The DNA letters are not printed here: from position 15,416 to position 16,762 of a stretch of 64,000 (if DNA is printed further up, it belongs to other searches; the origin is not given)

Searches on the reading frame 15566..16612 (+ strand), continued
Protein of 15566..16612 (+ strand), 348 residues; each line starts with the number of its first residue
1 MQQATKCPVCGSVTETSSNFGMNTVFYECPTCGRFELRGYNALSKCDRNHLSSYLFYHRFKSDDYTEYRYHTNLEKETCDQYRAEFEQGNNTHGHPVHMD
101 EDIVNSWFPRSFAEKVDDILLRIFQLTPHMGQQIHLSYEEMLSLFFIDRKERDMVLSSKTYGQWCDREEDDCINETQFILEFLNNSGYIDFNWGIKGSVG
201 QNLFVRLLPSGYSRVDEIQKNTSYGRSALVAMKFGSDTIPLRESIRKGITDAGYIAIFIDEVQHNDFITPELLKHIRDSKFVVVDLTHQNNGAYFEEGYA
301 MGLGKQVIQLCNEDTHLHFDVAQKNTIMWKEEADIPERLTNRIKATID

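Call 38: search_protein_families(library=pfam, alignment_id=A3, max_evalue=0.00001)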
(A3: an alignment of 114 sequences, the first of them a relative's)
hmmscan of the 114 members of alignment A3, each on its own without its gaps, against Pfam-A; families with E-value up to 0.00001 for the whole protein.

A. member 1, L001:3082-3891:+ (269 aa): 0 families

B. families by the number of members that match (of 114 scanned): 81 families (the first 25 are shown)
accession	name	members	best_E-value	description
PF01420.25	Methylase_S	6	1e-28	Type I restriction modification DNA specificity domain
PF13649.12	Methyltransf_25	5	1.1e-15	Methyltransferase domain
PF13847.12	Methyltransf_31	5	2.5e-13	Methyltransferase domain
PF03772.21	Competence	4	4e-38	Competence protein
PF00589.27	Phage_integrase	4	6.9e-29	Phage integrase family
PF05958.17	tRNA_U5-meth_tr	4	3.3e-21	tRNA (Uracil-5-)-methyltransferase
PF00753.33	Lactamase_B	4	6.1e-15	Metallo-beta-lactamase superfamily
PF13443.12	HTH_26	4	6.6e-11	Cro/C1-type HTH DNA-binding domain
PF00239.26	Resolvase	3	1.1e-38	Resolvase, N terminal domain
PF07508.19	Recombinase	3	4.9e-23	Recombinase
PF13495.12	Phage_int_SAM_4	3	3.6e-13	Phage integrase, N-terminal SAM-like domain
PF02661.23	Fic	3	2.4e-12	Fic/DOC family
PF02498.22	Bro-N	3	1.8e-10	BRO family, N-terminal domain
PF11185.13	DUF2971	3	1.2e-09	Protein of unknown function (DUF2971)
PF05175.20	MTS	3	3.4e-08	Methyltransferase small domain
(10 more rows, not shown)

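Call 39: search_protein_families(library=padloc, alignment_id=A3, max_evalue=0.00001)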
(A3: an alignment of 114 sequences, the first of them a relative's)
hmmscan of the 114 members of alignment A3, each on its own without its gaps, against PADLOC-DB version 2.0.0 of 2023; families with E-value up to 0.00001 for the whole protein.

A. member 1, L001:3082-3891:+ (269 aa): 0 families

B. families by the number of members that match (of 114 scanned): 342 families (the first 25 are shown)
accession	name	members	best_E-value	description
PDLC03169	Specificity_I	6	1.9e-67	Type I specificity subunit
PDLC03107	Specificity_I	6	6.2e-65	Type I specificity subunit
PDLC03100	Specificity_I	6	3.6e-49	Type I specificity subunit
PDLC03069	Specificity_I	6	7.3e-49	Type I specificity subunit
PDLC03086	Specificity_I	6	3.1e-47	Type I specificity subunit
PDLC03108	Specificity_I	6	8.6e-45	Type I specificity subunit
PDLC03168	Specificity_I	6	6e-43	Type I specificity subunit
PDLC03089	Specificity_I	6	9e-43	Type I specificity subunit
PDLC03153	Specificity_I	6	1.1e-27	Type I specificity subunit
PDLC03112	Specificity_I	6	3.9e-27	Type I specificity subunit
PDLC03076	Specificity_I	5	1.1e-172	Type I specificity subunit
PDLC03179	Specificity_I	5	5e-114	Type I specificity subunit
PDLC03127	Specificity_I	5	6.4e-94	Type I specificity subunit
PDLC03079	Specificity_I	5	8.3e-90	Type I specificity subunit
PDLC03150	Specificity_I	5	1.5e-76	Type I specificity subunit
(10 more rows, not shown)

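Call 41: search_dna_similar(query=window:15566-16612:+, collection=phages, mode=protein, max_evalue=0.001, max_rows=25)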
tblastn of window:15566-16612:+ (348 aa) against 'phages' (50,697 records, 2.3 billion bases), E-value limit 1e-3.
Records with a match: 23; places in all: 23; records where one place covers at least 80% of the query: 0.
Best place of each record, by identity: <60% 23.
By first word of the organism name: Staphylococcus 16; Streptococcus 7.
By host as written in the record: Staphylococcus aureus 8; methicillin-resistant Staphylococcus aureus spa type t223 2; - 2; Staphylococcus aureus subsp. aureus RN4220 2; Streptococcus pyogenes MGAS315 2; methicillin-resistant Staphylococcus aureus spa type t127 1; Staphylococcus aureus 19152 ST30-MRSA-IV 1; Streptococcus parasanguinis 318_SPAR 1; and 4 more.
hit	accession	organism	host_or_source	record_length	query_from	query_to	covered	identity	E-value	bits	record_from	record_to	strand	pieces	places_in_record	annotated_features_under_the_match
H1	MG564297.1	Staphylococcus phage UPMK_2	methicillin-resistant Staphylococcus ...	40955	226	331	30%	26.5%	9e-5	50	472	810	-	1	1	hypothetical protein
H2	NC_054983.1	Staphylococcus phage UPMK_2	methicillin-resistant Staphylococcus ...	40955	226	331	30%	26.5%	9e-5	50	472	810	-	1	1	hypothetical protein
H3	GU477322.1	Staphylococcus phage SAP-26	Staphylococcus aureus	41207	226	331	30%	26.5%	9e-5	50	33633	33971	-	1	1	hypothetical protein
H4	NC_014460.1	Staphylococcus phage SAP-26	Staphylococcus aureus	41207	226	331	30%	26.5%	9e-5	50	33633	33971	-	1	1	hypothetical protein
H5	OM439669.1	Staphylococcus phage vB_SauS_760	Staphylococcus aureus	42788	226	331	30%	26.5%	9e-5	50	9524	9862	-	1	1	hypothetical protein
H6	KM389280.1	Staphylococcus phage Phi06_2986 B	-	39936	226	331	30%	26.5%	9e-5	50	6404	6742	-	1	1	record has no annotation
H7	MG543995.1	Staphylococcus phage UPMK_1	methicillin-resistant Staphylococcus ...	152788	226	331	30%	26.5%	9e-5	50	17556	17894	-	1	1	hypothetical protein (x2)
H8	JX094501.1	Staphylococcus phage SA13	Staphylococcus aureus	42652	226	331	30%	26.5%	9e-5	50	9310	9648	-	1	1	hypothetical protein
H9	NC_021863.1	Staphylococcus phage SA13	Staphylococcus aureus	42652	226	331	30%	26.5%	9e-5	50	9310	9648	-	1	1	hypothetical protein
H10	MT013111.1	Staphylococcus phage SA75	Staphylococcus aureus subsp. aureus ...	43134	226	331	30%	26.5%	9e-5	50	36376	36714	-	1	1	hypothetical protein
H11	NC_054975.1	Staphylococcus phage SA75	Staphylococcus aureus subsp. aureus ...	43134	226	331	30%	26.5%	9e-5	50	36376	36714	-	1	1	hypothetical protein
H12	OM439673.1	Staphylococcus phage vB_SauS_Mh1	Staphylococcus aureus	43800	226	331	30%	26.5%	1e-4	50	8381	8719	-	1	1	hypothetical protein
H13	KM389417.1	Staphylococcus phage Phi06_3106 B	-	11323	226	331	30%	26.5%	1e-4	50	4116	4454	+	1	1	record has no annotation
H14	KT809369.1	Staphylococcus phage P630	Staphylococcus aureus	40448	226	331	30%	26.5%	1e-4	50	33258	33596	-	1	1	hypothetical protein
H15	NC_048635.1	Staphylococcus phage P630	Staphylococcus aureus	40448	226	331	30%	26.5%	1e-4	50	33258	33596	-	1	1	hypothetical protein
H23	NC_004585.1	Streptococcus phage 315.2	Streptococcus pyogenes MGAS315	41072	253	343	26%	28.4%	4e-4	48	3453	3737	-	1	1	hypothetical protein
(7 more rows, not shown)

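Call 42: search_dna_similar(query=window:15566-16612:+, collection=plasmids, mode=protein, max_evalue=0.001, max_rows=25)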
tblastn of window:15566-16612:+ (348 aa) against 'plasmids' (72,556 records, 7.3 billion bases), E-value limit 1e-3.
Records with a match: 28; places in all: 28; records where one place covers at least 80% of the query: 14.
Best place of each record, by identity: <60% 28.
By first word of the organism name: Bacillus 16; Serratia 2; Leptospira 1; Hymenobacter 1; Bradyrhizobium 1; Hydrogenimonas 1; Aliarcobacter 1; Polaromonas 1; Salinibacter 1; Levilactobacillus 1; and 2 more.
By predicted mobility (MOB-suite, as given by PLSDB): non-mobilizable 11; conjugative 11; mobilizable 6.
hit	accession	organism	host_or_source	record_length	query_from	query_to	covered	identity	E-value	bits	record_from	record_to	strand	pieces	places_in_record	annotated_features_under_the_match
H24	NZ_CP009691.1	Bacillus mycoides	soil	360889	4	348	99%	28.8%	7e-29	125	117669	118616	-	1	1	nucleoside 2-deoxyribosyltransferase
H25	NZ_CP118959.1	Bacillus mycoides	Soil,Type strain bacterial culture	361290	4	348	99%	28.8%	7e-29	125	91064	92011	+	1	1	nucleoside 2-deoxyribosyltransferase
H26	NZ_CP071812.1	Bacillus mycoides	cell culture,soil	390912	4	348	99%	28.8%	7e-29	125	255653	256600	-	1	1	nucleoside 2-deoxyribosyltransferase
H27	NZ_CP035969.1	Bacillus mycoides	cell culture,soil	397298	4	348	99%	28.8%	7e-29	125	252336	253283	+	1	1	nucleoside 2-deoxyribosyltransferase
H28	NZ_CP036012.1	Bacillus mycoides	cell culture,soil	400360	4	348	99%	28.8%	8e-29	124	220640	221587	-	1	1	nucleoside 2-deoxyribosyltransferase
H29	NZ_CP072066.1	Bacillus mycoides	cell culture,soil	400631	4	348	99%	28.8%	8e-29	124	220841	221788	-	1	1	nucleoside 2-deoxyribosyltransferase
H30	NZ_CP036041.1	Bacillus mycoides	cell culture,soil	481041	4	348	99%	28.8%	8e-29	124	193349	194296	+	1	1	nucleoside 2-deoxyribosyltransferase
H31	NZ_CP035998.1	Bacillus mycoides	cell culture,soil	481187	4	348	99%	28.8%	8e-29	124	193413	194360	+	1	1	nucleoside 2-deoxyribosyltransferase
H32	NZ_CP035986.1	Bacillus mycoides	cell culture,soil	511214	4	348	99%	28.8%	8e-29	124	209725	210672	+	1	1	nucleoside 2-deoxyribosyltransferase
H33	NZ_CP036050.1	Bacillus mycoides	cell culture,soil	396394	4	348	99%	28.8%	1e-28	124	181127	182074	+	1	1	nucleoside 2-deoxyribosyltransferase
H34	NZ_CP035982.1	Bacillus mycoides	cell culture,soil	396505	4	348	99%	28.8%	1e-28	124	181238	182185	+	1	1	nucleoside 2-deoxyribosyltransferase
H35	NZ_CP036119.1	Bacillus mycoides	cell culture,soil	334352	4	348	99%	28.8%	1e-28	124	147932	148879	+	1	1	nucleoside 2-deoxyribosyltransferase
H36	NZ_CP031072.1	Bacillus mycoides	cell culture,soil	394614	6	348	99%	28.4%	6e-28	122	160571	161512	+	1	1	nucleoside 2-deoxyribosyltransferase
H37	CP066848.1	Bacillus mycoides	single cell,soil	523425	6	348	99%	28.4%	6e-28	122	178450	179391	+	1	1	nucleoside 2-deoxyribosyltransferase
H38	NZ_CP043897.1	Leptospira interrogans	Homo sapiens,cell culture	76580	91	347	74%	31.8%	7e-28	121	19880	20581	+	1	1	nucleoside 2-deoxyribosyltransferase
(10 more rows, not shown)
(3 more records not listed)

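Call 43: get_annotated_region(hit=H24, flank=8000)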
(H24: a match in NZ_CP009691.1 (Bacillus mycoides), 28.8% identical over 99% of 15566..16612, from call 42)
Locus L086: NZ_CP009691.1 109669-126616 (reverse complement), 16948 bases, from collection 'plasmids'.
description: Bacillus mycoides strain ATCC 6462 plasmid pBMX_1, complete sequence
organism: Bacillus mycoides (NCBI taxid 1405)
taxonomy: Bacteria; Bacillota; Bacilli; Bacillales; Bacillaceae; Bacillus; Bacillus mycoides
host: -; source: soil; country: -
typing (MOB-suite, as given by PLSDB): mobilizable; replicon rep_cluster_164; relaxase MOBP
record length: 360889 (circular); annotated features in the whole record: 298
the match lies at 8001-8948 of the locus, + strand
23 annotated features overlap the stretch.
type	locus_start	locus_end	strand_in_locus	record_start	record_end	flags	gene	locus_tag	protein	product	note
CDS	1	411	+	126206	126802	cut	-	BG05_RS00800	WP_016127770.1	4'-phosphopantetheinyl transferase superfamily protein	-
CDS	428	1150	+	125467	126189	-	-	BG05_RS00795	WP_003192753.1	thioesterase domain-containing protein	GO:0009058 - biosynthetic process [Evidence IEA]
CDS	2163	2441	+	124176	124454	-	-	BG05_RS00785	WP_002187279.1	AbrB/MazE/SpoVT family DNA-binding domain-containing protein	-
CDS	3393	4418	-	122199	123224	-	-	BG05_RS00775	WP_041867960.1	hypothetical protein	-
CDS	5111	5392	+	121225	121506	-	-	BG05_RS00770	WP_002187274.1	hypothetical protein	-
CDS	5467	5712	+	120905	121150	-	-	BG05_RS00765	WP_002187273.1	hypothetical protein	-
CDS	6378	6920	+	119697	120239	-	-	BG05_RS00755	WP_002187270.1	site-specific integrase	-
CDS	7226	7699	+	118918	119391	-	-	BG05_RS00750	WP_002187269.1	DUF2716 domain-containing protein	-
CDS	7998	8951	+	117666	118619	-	-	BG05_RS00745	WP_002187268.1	nucleoside 2-deoxyribosyltransferase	-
CDS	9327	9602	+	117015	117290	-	-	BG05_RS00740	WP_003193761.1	hypothetical protein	-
CDS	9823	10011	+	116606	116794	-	-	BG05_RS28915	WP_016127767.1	hypothetical protein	-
CDS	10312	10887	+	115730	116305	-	-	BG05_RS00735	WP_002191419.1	recombinase family protein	GO:0006310 - DNA recombination [Evidence IEA]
CDS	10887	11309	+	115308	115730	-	-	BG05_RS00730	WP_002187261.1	HNH endonuclease signature motif containing protein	-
CDS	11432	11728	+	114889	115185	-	-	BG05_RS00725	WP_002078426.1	hypothetical protein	-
CDS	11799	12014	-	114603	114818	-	-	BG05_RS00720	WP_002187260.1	hypothetical protein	-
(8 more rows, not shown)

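Call 44: get_annotated_region(hit=H38, flank=7000)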
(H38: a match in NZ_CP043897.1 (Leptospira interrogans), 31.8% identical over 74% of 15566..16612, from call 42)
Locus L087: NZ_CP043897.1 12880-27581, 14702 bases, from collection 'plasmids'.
description: Leptospira interrogans serovar Bataviae strain 1489 plasmid p4, complete sequence
organism: Leptospira interrogans (NCBI taxid 312175)
taxonomy: Bacteria; Spirochaetota; Spirochaetia; Leptospirales; Leptospiraceae; Leptospira; Leptospira interrogans
host: -; source: Homo sapiens,cell culture; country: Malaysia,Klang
typing (MOB-suite, as given by PLSDB): non-mobilizable; replicon rep_cluster_216
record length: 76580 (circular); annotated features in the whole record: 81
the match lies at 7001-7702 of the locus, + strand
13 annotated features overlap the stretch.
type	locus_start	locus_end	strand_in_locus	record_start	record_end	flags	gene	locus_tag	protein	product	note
CDS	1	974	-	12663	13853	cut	-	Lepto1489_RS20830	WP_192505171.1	baseplate J/gp47 family protein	-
CDS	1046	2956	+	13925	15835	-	-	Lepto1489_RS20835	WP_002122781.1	hypothetical protein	-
CDS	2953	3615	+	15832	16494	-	-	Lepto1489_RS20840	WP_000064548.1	hypothetical protein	-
CDS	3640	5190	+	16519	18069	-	-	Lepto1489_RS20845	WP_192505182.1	hypothetical protein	-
CDS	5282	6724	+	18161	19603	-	-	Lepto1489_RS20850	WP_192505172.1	SEFIR domain-containing protein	-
CDS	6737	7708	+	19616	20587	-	-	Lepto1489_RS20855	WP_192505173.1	nucleoside 2-deoxyribosyltransferase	-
CDS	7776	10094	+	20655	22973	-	-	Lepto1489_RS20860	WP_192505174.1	class I SAM-dependent methyltransferase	-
CDS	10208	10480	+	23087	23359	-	-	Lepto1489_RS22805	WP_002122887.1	hypothetical protein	-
CDS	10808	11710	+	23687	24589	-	-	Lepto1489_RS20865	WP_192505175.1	hypothetical protein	-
CDS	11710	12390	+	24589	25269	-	-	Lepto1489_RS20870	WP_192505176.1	hypothetical protein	-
CDS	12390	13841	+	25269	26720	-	-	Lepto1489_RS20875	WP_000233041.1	hypothetical protein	-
CDS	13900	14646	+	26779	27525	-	-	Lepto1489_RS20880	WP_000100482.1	hypothetical protein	-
CDS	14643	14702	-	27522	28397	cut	-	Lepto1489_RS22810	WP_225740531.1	hypothetical protein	-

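Call 56: search_solved_structures(query=A2, max_evalue=10, show_alignments=4)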
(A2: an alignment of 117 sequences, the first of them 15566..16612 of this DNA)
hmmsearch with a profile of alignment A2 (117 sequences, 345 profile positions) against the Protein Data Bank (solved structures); distinct sequences matched with E-value up to 10: 7.
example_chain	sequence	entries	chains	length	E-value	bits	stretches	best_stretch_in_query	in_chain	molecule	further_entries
2klh_A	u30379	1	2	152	0.27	13.5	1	262-309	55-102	c-Myc-responsive protein Rcl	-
4fyh_A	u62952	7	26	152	0.37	13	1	262-309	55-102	Deoxyribonucleoside 5'-monophosphate N-glycosidase | 2'-deoxynucleoside 5'-phosphate N-hydrolase 1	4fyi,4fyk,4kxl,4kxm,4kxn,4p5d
2khz_A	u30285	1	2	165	0.66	12.2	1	262-309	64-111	c-Myc-responsive protein Rcl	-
5k2m_E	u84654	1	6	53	0.69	12.2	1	5-34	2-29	Probable lysine biosynthesis protein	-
5aaq_A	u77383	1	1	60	0.94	11.7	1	4-35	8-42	CALCIUM-BINDING AND COILED-COIL DOMAIN-CONTAINING PROTEIN 2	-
6ydh_A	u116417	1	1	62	1.9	10.7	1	4-33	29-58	DUF1610 domain-containing protein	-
1mey_C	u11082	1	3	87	2.3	10.4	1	1-42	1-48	CONSENSUS ZINC FINGER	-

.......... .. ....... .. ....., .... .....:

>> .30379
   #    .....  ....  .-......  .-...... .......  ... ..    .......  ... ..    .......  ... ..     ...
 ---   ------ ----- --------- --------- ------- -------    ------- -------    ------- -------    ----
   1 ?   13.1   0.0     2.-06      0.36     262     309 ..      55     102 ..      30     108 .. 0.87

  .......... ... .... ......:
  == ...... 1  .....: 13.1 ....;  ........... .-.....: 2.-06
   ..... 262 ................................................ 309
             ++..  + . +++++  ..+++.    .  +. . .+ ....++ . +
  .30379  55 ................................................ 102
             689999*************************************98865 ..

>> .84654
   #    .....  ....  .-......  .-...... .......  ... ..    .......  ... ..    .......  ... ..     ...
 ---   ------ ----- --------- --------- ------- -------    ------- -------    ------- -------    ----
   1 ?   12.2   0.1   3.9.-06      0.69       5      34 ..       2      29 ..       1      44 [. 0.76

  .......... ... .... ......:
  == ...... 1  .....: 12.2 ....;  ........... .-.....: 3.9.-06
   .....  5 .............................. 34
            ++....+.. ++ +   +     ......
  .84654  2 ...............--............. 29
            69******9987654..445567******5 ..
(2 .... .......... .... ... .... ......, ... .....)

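Call 67: find_encoding_contigs(protein=P0001, flank=10000, max_places=4)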
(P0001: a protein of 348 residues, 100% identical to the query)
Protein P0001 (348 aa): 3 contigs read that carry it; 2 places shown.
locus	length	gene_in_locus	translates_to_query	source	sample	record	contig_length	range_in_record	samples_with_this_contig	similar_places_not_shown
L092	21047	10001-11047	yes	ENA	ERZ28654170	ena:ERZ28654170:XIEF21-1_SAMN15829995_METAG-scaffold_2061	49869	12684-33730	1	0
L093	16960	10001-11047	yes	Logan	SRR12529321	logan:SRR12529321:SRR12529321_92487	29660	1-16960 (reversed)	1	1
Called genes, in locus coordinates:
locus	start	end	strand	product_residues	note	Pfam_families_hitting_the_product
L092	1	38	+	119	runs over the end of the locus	PF13560:HTH_31, PF01381:HTH_3, PF12844:HTH_19, PF13443:HTH_26 (weak)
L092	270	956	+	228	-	PF00149:Metallophos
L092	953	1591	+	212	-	-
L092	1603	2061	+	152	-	-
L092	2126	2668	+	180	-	PF24746:DUF7694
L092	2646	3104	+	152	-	-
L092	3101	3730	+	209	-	PF00149:Metallophos (weak), PF12850:Metallophos_2 (weak)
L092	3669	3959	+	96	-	-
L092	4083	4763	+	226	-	PF03692:CxxCxxCC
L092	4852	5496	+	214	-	-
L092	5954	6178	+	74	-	-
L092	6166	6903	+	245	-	PF00149:Metallophos, PF06874:FBPase_2 (faint)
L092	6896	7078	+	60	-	-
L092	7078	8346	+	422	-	-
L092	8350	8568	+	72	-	-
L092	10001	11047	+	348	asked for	-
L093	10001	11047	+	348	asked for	-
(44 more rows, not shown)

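Call 73: get_annotated_region(hit=H23, flank=3500)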
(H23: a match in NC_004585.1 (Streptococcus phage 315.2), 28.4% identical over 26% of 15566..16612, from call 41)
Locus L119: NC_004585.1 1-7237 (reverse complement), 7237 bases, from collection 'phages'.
description: Streptococcus prophage 315.2, complete genome.
organism: Streptococcus phage 315.2 (NCBI taxid 198539)
taxonomy: Viruses; Duplodnaviria; Heunggongvirae; Uroviricota; Caudoviricetes
host: Streptococcus pyogenes MGAS315; source: -; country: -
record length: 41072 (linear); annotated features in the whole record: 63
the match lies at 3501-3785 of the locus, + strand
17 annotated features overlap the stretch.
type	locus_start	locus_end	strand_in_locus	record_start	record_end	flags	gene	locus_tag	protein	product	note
CDS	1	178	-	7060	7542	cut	-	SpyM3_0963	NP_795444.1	hypothetical protein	best non-GAS blastp hit: gb|AAC72433.1| (AF004379) orf157 [Streptococcus thermophilus bacteriophage Sfi21], and ...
CDS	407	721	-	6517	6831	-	-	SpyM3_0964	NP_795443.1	hypothetical protein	best non-GAS blastp hit: gb|AAF43509.1|AF145054_17 (AF145054) ORF16 [Streptococcus thermophilus bacteriophage 7201]; ...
CDS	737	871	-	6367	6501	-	-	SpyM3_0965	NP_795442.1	hypothetical protein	best blastp hit: gb|AAD21906.1| (AF085222) unknown [Streptococcus thermophilus bacteriophage DT1]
CDS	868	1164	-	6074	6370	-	-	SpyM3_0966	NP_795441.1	hypothetical protein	best blastp hit: gb|AAL97904.1| (AE010051) hypothetical phage protein [Streptococcus pyogenes MGAS8232]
CDS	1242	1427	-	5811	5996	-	-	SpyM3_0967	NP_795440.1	hypothetical protein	best blastp hit: gb|AAL97905.1| (AE010051) hypothetical phage protein [Streptococcus pyogenes MGAS8232]; similar to ...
CDS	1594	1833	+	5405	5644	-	-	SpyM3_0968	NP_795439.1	hypothetical protein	best non-GAS blastp hit: gb|AAA29743.1| (M88097) reticulocyte binding protein 1 [Plasmodium vivax]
CDS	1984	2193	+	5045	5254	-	-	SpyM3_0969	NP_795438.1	hypothetical protein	best blastp hit: gb|AAL97906.1| (AE010051) hypothetical phage protein [Streptococcus pyogenes MGAS8232]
CDS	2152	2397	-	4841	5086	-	-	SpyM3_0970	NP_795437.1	hypothetical protein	best blastp hit: pir||T13102 probable minor tail protein precursor H - phage N15, and gb|AAC19052.1| (AF064539) gp16 ...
CDS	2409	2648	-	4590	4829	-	-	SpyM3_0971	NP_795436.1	helix-turn-helix transcriptional regulator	best non-GAS blastp hit: gb|AAA98589.1| (AF176025) Cro repressor [Lactococcus phage BK5-T]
CDS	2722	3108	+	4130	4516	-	-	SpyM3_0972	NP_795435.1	hypothetical protein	best blastp hit: gb|AAF78960.1|AF268069_1 (AF268069) putative protein phosphatase type 2C; PP2C [Caenorhabditis sp. ...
CDS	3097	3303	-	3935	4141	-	-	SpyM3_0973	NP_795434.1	hypothetical protein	best blastp hit: sp|O54749|CPJ5_MOUSE Cytochrome P450 2J5 (CYPIIJ5) (Arachidonic acid epoxygenase), and gb|AAB87635.1| ...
CDS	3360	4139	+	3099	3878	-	-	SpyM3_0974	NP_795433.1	hypothetical protein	best blastp hit: pir||A70116 conserved hypothetical protein BB0129 - Lyme disease spirochete, and gb|AAC66508.1| ...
CDS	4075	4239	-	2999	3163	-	-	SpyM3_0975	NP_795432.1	hypothetical protein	best blastp hit: sp|P08728|K1CS_BOVIN Keratin, type I cytoskeletal 19 (Cytokeratin 19) (K19) (CK 19)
CDS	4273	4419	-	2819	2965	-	-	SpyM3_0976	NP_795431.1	hypothetical protein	best blastp hit: gb|AAL97911.1| (AE010052) hypothetical phage protein [Streptococcus pyogenes MGAS8232]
CDS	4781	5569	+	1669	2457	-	-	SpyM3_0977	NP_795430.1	putative repressor protein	best blastp hit: gb|AAL97389.1| (AE010005) putative repressor protein [Streptococcus pyogenes MGAS8232]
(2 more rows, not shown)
